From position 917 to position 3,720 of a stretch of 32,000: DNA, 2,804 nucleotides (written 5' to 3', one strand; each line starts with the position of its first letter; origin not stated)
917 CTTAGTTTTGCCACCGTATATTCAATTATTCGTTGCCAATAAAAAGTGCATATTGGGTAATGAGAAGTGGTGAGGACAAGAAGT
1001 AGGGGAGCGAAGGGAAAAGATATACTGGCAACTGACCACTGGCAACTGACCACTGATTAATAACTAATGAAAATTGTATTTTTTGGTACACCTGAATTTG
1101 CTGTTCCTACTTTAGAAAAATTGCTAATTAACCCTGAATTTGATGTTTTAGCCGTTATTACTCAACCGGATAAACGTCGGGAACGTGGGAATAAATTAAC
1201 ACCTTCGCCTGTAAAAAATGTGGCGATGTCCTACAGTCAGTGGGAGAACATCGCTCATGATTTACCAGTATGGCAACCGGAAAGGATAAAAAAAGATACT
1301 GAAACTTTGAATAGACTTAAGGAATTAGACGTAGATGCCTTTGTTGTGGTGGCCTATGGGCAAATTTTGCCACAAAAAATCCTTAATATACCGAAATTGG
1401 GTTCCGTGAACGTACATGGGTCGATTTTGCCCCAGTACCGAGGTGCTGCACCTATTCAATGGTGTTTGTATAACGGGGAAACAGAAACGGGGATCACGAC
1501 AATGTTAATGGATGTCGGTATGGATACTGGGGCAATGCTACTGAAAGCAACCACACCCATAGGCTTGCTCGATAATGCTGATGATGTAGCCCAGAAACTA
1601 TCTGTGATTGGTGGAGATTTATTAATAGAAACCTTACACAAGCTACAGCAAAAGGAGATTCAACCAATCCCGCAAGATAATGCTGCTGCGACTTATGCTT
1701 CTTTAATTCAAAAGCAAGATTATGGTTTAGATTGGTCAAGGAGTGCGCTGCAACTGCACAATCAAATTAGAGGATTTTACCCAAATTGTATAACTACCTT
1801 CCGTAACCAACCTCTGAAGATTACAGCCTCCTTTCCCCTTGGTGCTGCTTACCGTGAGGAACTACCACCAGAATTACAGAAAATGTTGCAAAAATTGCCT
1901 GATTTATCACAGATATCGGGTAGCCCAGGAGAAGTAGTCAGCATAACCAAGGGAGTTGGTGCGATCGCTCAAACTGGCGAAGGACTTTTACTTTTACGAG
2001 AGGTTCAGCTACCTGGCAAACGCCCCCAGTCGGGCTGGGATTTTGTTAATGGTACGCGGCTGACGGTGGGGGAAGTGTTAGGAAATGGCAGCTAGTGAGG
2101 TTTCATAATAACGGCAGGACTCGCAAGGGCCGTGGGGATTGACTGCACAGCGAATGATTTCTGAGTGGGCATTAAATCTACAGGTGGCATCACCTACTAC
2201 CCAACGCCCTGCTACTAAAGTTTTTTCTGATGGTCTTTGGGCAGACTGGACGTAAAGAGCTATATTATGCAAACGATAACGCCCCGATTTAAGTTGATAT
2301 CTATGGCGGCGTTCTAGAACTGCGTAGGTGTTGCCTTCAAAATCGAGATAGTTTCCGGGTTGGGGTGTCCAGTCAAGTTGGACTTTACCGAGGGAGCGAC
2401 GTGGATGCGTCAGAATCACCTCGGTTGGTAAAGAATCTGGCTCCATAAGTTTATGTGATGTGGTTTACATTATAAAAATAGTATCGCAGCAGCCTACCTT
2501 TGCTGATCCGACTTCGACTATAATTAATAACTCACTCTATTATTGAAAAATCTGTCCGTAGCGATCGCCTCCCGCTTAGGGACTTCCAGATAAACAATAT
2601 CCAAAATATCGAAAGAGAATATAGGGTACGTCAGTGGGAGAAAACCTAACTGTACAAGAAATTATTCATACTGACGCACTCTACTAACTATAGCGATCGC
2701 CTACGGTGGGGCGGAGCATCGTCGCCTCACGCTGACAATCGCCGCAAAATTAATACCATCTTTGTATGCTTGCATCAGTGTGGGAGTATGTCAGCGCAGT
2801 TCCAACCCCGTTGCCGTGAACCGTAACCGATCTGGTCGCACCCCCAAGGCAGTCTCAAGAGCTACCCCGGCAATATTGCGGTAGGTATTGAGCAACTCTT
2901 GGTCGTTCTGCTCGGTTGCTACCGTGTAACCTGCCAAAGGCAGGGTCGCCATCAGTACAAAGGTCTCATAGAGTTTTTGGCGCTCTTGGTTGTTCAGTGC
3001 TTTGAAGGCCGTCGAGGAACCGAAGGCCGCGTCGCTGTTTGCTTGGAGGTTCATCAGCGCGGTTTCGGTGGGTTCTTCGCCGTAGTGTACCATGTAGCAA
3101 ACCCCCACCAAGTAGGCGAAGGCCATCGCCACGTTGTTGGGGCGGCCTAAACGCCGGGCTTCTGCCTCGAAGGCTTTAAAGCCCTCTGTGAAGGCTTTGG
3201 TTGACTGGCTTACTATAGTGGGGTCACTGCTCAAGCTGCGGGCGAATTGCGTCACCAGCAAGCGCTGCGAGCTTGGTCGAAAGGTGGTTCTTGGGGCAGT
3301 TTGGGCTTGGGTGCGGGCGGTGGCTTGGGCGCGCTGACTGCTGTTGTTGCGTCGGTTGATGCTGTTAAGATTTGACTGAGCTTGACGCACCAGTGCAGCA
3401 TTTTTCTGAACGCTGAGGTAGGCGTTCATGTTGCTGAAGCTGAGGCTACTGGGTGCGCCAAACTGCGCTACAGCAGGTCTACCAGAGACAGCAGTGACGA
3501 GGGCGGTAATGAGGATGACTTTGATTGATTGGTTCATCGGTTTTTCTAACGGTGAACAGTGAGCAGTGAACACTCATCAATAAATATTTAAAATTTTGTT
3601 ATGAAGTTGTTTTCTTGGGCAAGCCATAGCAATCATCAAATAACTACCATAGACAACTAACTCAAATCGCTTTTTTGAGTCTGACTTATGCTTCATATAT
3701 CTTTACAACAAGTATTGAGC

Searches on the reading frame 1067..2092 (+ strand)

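Call 80: search_protein_families(library=pfam, proteins=[window:1067-2092:+], max_evalue=0.001)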
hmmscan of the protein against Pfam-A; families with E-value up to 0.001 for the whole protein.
window:1067-2092:+ (342 aa): 2 families
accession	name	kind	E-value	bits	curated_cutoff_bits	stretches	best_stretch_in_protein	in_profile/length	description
PF00551.24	Formyl_trans_N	-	5.2e-38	131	26.1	1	1-189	1-180/181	Formyl transferase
PF02911.23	Formyl_trans_C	-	1.4e-18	67.4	21.1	1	214-330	2-99/100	Formyl transferase, C-terminal domain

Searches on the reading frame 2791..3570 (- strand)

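Call 80: search_protein_families(library=pfam, proteins=[window:2791-3570:-], max_evalue=0.001)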
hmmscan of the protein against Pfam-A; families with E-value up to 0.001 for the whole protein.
window:2791-3570:- (259 aa): 1 family
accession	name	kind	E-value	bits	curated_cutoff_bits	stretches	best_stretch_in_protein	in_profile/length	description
PF20388.3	DUF6683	-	1.6e-101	339.6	23.6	1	15-259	2-253/253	Family of unknown function (DUF6683)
